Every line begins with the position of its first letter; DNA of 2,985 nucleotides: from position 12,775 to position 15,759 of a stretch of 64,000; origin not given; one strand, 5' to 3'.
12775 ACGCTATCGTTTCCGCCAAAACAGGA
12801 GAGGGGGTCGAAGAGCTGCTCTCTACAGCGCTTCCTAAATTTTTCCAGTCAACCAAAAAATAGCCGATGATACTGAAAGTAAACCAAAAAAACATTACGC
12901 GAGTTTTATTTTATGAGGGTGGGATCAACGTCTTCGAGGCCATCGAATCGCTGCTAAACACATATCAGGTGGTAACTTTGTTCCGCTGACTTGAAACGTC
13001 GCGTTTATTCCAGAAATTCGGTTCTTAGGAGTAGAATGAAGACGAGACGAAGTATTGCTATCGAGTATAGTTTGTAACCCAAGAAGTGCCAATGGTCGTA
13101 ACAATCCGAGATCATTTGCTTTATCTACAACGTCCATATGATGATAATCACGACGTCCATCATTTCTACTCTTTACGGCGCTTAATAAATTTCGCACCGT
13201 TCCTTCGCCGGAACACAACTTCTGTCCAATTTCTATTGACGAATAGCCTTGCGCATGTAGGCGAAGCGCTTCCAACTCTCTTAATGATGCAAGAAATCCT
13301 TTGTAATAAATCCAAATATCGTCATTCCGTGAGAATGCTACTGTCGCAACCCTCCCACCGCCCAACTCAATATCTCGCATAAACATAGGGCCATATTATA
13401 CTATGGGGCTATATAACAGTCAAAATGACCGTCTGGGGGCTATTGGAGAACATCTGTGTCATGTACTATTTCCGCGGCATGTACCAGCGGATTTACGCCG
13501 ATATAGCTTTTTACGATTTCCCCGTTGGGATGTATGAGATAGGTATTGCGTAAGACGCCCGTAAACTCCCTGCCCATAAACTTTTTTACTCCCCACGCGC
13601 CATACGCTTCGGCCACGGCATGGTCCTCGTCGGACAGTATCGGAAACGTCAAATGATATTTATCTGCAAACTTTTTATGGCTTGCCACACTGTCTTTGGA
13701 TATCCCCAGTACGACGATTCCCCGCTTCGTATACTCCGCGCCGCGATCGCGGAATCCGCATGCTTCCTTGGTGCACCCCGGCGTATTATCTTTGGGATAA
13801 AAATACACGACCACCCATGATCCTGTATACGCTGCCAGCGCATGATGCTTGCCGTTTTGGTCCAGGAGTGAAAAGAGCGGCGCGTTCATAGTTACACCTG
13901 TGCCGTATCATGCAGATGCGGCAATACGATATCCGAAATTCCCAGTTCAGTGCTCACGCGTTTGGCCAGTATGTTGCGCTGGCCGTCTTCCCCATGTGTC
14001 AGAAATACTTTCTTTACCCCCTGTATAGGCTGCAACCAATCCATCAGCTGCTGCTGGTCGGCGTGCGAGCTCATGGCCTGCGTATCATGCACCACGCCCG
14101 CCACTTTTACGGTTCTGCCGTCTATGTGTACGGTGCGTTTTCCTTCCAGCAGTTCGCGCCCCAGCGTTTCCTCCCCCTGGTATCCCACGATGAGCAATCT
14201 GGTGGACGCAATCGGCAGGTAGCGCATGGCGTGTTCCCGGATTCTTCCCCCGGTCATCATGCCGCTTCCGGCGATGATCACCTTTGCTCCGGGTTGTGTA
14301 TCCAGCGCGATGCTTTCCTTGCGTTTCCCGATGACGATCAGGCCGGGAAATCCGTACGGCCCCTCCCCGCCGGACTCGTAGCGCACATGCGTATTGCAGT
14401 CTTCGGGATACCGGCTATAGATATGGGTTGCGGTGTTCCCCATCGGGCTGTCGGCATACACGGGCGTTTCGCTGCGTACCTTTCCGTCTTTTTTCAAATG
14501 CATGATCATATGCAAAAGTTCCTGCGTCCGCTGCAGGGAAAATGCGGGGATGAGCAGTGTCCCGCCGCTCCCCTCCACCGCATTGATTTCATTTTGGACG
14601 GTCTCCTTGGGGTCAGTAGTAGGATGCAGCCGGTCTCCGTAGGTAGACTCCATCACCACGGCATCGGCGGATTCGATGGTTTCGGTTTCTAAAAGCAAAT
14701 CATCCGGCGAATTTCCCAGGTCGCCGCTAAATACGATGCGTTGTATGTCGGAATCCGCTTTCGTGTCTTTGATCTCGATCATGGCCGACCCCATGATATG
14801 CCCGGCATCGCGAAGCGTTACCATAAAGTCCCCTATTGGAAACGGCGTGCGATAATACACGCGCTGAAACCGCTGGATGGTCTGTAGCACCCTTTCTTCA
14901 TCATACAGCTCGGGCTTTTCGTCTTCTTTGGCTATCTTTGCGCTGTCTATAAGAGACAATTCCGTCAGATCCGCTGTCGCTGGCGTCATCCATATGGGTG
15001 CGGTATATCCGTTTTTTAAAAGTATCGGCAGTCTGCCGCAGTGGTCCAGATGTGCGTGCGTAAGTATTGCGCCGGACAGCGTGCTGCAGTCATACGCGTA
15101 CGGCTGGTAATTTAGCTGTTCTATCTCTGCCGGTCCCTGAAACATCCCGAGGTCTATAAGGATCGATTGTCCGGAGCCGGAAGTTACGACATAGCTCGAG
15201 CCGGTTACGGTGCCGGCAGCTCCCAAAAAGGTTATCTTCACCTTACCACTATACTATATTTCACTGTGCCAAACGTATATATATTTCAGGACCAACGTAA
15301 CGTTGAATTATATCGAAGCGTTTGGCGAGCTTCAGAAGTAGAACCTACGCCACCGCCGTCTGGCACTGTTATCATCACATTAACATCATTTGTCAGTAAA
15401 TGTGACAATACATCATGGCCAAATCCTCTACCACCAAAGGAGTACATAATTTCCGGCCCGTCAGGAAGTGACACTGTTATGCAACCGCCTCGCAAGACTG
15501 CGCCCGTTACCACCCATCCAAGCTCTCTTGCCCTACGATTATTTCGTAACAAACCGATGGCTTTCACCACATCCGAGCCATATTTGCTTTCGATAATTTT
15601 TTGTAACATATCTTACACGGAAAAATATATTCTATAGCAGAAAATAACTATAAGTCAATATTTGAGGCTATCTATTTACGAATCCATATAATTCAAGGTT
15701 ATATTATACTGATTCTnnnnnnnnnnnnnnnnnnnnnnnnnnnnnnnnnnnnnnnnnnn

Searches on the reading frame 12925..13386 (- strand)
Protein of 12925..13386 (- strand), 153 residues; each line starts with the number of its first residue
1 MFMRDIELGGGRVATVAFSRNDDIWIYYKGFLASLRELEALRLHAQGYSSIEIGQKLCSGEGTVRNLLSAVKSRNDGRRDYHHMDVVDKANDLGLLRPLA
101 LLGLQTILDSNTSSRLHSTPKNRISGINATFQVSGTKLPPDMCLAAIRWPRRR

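Call 7: search_protein_families(library=pfam, proteins=[window:12925-13386:-], max_evalue=10)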
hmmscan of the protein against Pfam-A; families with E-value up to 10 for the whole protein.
window:12925-13386:- (153 aa): 4 families
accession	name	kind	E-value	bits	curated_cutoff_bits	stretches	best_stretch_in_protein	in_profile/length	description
PF00196.25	GerE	-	0.0014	18.7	23.5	1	34-71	4-41/57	Bacterial regulatory proteins, luxR family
PF13384.12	HTH_23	-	0.043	14.1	24.6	1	36-71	6-41/50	Homeodomain-like domain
PF19610.4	DUF6115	-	0.062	14.1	27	1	39-65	102-128/134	Family of unknown function (DUF6115)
PF20547.3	DUF6761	-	0.11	13.1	27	1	19-43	26-50/82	Family of unknown function (DUF6761)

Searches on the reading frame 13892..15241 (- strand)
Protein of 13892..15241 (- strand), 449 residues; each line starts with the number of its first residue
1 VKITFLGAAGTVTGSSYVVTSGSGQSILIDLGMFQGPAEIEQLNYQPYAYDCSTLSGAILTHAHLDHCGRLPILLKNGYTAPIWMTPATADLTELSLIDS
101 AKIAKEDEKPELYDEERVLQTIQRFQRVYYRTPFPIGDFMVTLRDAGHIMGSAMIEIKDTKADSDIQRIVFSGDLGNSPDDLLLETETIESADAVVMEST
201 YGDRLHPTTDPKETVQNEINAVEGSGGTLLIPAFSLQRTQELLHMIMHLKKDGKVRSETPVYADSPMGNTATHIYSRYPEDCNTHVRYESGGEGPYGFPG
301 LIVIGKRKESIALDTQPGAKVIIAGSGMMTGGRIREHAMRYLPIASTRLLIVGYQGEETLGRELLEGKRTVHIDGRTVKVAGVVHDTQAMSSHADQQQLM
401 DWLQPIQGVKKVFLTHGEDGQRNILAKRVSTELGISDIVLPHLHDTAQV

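Call 5: search_protein_families(library=ncbifam, proteins=[window:13892-15241:-], max_evalue=0.01)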
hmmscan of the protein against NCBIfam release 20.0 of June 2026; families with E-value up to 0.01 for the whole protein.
window:13892-15241:- (449 aa): 16 families
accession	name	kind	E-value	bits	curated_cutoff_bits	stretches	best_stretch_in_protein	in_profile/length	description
NF045584.1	cas14_MBL_CASP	equivalog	9.1e-97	324.9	800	1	1-430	1-425/612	type VII CRISPR-associated protein Cas14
TIGR03675.1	arCOG00543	equivalog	1e-76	258.5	580.2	1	2-446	176-627/631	beta-CASP ribonuclease aCPSF1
TIGR04122.1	Xnuc_lig_assoc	equivalog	8.7e-15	54.3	325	1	124-249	63-185/326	ligase-associated DNA damage response exonuclease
NF033185.1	B3_Acin_new2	exception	4.9e-05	22.7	625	1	10-79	47-114/285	putative subclass B3 metallo-beta-lactamase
NF041851.1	cyc_nuc_deg_phdiest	equivalog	6.5e-05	22.4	400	1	1-204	1-189/253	cyclic nucleotide-degrading phosphodiesterase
NF012229.1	bla_class_B_core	domain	0.0001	22.5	100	1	14-94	14-89/139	metallo-beta-lactamase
NF033105.1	bla_subclass_B3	equivalog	0.00011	21.6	240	1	10-160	19-158/257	subclass B3 metallo-beta-lactamase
TIGR00649.1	MG423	subfamily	0.00011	20.8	400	1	56-138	60-140/546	RNase J family beta-CASP ribonuclease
NF041257.1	GntH_guanitoxin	equivalog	0.00019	20.4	333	1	1-81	13-94/374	guanitoxin biosynthesis MBL fold metallo-hydrolase GntH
NF047419.1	RNase_J1_RnjA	exception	0.00083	18.2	820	1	27-140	27-141/549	ribonuclease J1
NF033184.1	B3_Acin_new1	exception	0.0018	17.4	580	1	10-73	45-106/283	putative subclass B3 metallo-beta-lactamase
NF000427.2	blaCAU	exception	0.0021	17.4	500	1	10-86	22-96/262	CAU/MBL1b family subclass B3 metallo-beta-lactamase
TIGR00361.1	ComEC_Rec2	equivalog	0.0033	15.6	190.05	1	14-77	451-514/663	DNA internalization-related competence protein ComEC/Rec2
NF000801.0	PRK00055.1-3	equivalog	0.0055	15.8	252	0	1-76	2-75/307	ribonuclease Z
TIGR02651.1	RNase_Z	equivalog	0.0068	15.5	292.95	0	2-76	1-73/302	ribonuclease Z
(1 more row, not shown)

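Call 23: find_related_loci(query=window:13892-15241:-, collection=genome_contigs, flank=10000)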
Query window:13892-15241:- (449 aa) in genome_contigs; peptide patterns used: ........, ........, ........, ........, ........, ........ (x = any residue, [..] = any of these).
129 stretches matched a pattern; 33 encode a relative of the query (tblastn E <= 1e-3); 33 distinct loci.
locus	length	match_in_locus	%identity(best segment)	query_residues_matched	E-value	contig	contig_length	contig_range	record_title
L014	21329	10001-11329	71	1-444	0e+0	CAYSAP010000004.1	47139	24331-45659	MAG TPA_asm: uncultured Gammaproteobacteria bacterium isolate SRP090828_co2_19 genome assembly, contig: NODE_274_length_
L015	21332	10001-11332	69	1-444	0e+0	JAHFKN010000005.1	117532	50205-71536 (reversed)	MAG: Candidatus Gottesmanbacteria bacterium isolate nzgw410 NODE_125_length_117533_cov_18.764751, whole genome shotgun s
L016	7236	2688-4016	68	1-444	0e+0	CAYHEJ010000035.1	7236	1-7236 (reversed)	MAG TPA_asm: uncultured Gammaproteobacteria bacterium isolate ERP119705_co10_156 genome assembly, contig: NODE_8128_leng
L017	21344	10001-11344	67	1-449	0e+0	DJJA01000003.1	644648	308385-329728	MAG TPA_asm: Candidatus Gottesmanbacteria bacterium UBA6580 UBA6580_contig_80, whole genome shotgun sequence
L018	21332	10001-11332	64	1-444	0e+0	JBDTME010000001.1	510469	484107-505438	MAG: Patescibacteria group bacterium isolate cluster3_bin.119 NODE_5_length_510469_cov_14.881851, whole genome shotgun s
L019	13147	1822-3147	64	1-441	0e+0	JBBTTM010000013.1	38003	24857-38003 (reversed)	MAG: Patescibacteria group bacterium isolate H52-bin113_1 H52_bin113_1_000000000013, whole genome shotgun sequence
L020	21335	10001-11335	64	1-445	0e+0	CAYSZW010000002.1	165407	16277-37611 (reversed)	MAG TPA_asm: uncultured Gammaproteobacteria bacterium isolate SRP342105_co1_75 genome assembly, contig: NODE_99_length_1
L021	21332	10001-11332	64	1-444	0e+0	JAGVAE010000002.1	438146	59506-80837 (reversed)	MAG: Candidatus Woesebacteria bacterium isolate DeMMO6_57 c_000000045538, whole genome shotgun sequence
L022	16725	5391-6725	64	1-445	0e+0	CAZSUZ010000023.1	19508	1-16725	MAG TPA_asm: uncultured Gammaproteobacteria bacterium isolate SRP300315_co1_1 genome assembly, contig: NODE_1304_length_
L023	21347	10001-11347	63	1-449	0e+0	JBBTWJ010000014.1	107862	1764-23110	MAG: Patescibacteria group bacterium isolate H41-bin149_1 H41_bin149_1_000000000014, whole genome shotgun sequence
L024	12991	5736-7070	62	1-445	0e+0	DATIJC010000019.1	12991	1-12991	MAG TPA_asm: Patescibacteria group bacterium isolate SMAG_U15681 k141_244662, whole genome shotgun sequence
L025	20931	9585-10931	62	1-449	0e+0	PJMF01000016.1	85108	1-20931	MAG: Candidatus Paceibacterota bacterium isolate Amazon_FNV_2010_13_2_2 contig_75_43458474_length_85108_multi_5_in_1_out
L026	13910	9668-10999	64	1-444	0e+0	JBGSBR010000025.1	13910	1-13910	MAG: Weeksellaceae bacterium isolate NCIPD_CMAR_MAG_22 NODE_25_length_13910_cov_7.390226, whole genome shotgun sequence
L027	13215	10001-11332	63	1-443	0e+0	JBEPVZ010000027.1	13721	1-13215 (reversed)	MAG: Candidatus Daviesbacteria bacterium isolate 22E.vamb.044 NODE_3896_length_13721_cov_6.973657, whole genome shotgun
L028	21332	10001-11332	64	1-444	0e+0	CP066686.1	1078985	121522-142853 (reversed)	MAG: Candidatus Woesebacteria bacterium isolate NC_groundwater_442_Ag_B-0.1um_40_41 chromosome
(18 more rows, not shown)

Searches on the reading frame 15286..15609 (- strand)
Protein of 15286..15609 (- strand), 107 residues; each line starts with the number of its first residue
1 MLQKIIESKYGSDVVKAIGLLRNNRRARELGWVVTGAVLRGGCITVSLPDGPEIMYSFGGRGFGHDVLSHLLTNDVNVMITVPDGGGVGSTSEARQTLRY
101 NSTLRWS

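Call 3: search_protein_families(library=pfam, proteins=[window:15286-15609:-], max_evalue=0.01)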
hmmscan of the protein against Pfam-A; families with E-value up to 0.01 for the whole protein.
window:15286-15609:- (107 aa): 0 families

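Call 4: search_protein_families(library=padloc, proteins=[window:15286-15609:-], max_evalue=0.01)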
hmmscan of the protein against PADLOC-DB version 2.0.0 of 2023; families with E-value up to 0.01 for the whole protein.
window:15286-15609:- (107 aa): 0 families

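Call 5: search_protein_families(library=ncbifam, proteins=[window:15286-15609:-], max_evalue=0.01)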
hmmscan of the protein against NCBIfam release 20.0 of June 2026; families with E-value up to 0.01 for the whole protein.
window:15286-15609:- (107 aa): 0 families

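Call 7: search_protein_families(library=pfam, proteins=[window:15286-15609:-], max_evalue=10)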
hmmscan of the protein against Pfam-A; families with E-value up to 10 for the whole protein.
window:15286-15609:- (107 aa): 0 families

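Call 86: search_protein_families(library=phrogs, proteins=[window:15286-15609:-], max_evalue=0.001)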
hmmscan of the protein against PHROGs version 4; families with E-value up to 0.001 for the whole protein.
window:15286-15609:- (107 aa): 0 families

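Call 87: search_solved_structures(query=window:15286-15609:-, max_evalue=10, show_alignments=1)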
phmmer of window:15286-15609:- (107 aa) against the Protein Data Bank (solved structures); distinct sequences matched with E-value up to 10: 2.
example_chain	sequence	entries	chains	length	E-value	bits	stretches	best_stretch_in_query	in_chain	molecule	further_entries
4cnj_A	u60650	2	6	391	0.54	13.4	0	47-71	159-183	L-AMINO ACID OXIDASE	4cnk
3wuc_A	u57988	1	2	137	1.1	12.5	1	42-78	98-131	Galectin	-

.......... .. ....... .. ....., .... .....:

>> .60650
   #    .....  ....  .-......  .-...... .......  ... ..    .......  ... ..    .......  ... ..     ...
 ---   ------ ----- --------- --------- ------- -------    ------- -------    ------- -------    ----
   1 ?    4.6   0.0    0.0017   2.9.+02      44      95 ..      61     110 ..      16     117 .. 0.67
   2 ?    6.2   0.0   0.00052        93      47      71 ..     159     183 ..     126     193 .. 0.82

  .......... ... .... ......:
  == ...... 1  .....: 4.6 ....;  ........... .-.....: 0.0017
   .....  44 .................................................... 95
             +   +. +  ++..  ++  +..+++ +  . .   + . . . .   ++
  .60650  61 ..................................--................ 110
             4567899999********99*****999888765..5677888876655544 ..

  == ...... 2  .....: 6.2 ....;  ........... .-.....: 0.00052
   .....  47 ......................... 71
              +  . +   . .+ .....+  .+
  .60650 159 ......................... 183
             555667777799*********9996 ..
